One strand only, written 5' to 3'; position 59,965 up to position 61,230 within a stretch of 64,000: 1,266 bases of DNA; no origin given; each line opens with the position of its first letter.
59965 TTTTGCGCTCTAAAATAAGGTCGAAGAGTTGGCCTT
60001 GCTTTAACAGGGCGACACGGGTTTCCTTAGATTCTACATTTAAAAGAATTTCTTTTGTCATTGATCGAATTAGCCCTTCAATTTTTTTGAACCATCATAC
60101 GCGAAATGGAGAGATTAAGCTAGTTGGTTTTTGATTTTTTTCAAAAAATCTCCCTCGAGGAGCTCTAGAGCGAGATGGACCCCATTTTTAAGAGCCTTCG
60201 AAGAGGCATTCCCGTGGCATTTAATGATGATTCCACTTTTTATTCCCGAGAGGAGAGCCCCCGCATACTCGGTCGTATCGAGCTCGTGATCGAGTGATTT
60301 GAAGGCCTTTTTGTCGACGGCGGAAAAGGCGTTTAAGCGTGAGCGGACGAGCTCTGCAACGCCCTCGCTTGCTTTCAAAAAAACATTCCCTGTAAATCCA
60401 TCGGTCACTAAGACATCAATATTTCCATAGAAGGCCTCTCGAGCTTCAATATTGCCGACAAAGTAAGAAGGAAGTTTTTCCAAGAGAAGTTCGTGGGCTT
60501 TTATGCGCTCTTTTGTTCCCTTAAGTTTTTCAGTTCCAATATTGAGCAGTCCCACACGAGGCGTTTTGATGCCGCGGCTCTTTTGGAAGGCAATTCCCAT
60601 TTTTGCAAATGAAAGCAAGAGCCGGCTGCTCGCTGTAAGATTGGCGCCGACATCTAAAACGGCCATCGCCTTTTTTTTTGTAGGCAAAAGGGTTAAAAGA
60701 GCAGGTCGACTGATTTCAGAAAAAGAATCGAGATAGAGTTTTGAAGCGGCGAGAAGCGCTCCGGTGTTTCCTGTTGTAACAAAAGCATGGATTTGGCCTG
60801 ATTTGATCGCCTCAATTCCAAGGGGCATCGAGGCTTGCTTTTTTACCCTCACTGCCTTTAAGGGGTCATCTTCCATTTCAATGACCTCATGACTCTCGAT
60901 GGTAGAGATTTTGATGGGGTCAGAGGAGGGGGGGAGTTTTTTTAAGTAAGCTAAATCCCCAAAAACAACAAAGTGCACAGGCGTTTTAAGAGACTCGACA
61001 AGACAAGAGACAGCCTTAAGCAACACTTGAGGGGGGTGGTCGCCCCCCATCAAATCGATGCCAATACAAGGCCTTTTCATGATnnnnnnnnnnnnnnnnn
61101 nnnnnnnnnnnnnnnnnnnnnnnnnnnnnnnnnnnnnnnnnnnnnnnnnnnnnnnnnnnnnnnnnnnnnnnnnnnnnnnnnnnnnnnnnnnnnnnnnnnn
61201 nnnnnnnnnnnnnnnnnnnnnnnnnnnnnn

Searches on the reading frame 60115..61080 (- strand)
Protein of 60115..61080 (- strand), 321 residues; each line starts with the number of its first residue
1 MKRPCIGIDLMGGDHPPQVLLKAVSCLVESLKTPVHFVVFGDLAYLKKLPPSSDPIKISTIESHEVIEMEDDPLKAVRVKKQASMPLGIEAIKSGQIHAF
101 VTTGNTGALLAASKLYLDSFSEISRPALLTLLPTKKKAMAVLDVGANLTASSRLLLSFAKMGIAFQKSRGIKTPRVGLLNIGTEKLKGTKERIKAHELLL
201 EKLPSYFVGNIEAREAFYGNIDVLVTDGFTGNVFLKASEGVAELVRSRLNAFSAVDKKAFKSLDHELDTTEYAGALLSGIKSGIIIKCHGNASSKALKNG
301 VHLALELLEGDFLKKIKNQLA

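Call 90: find_encoding_contigs(protein=window:60115-61080:-, flank=10000, max_places=3)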
Protein window:60115-61080:- (321 aa): 2 contigs read that carry it; 1 place shown.
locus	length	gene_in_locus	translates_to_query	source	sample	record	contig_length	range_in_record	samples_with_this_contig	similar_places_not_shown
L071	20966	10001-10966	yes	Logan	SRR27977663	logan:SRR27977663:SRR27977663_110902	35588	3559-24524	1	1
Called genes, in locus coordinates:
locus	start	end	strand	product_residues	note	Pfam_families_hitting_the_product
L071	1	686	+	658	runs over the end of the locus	PF00580:UvrD-helicase, PF13245:AAA_19, PF13604:AAA_30 (weak), PF01443:Viral_helicase1 (faint), PF13361:UvrD_C, PF13538:UvrD_C_2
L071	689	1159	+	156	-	PF03942:DTW (faint)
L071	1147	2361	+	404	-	PF01490:Aa_trans, PF03222:Trp_Tyr_perm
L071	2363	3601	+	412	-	PF01743:PolyA_pol, PF12627:PolyA_pol_RNAbd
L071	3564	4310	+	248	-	-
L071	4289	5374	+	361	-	PF02684:LpxB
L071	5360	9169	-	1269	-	-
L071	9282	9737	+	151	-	-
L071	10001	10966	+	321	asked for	PF02504:FA_synthesis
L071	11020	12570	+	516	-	PF10150:RNase_E_G, PF20833:RNase_E_G_Thio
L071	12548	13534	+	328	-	PF01553:Acyltransferase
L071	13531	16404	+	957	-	PF00675:Peptidase_M16, PF05193:Peptidase_M16_C, PF16187:Peptidase_M16_M, PF05193:Peptidase_M16_C, PF22456:PqqF-like_C_4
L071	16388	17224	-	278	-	-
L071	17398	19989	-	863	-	PF22422:MGH1-like_GH, PF03200:Glyco_hydro_63, PF22422:MGH1-like_GH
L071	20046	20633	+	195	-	PF01066:CDP-OH_P_transf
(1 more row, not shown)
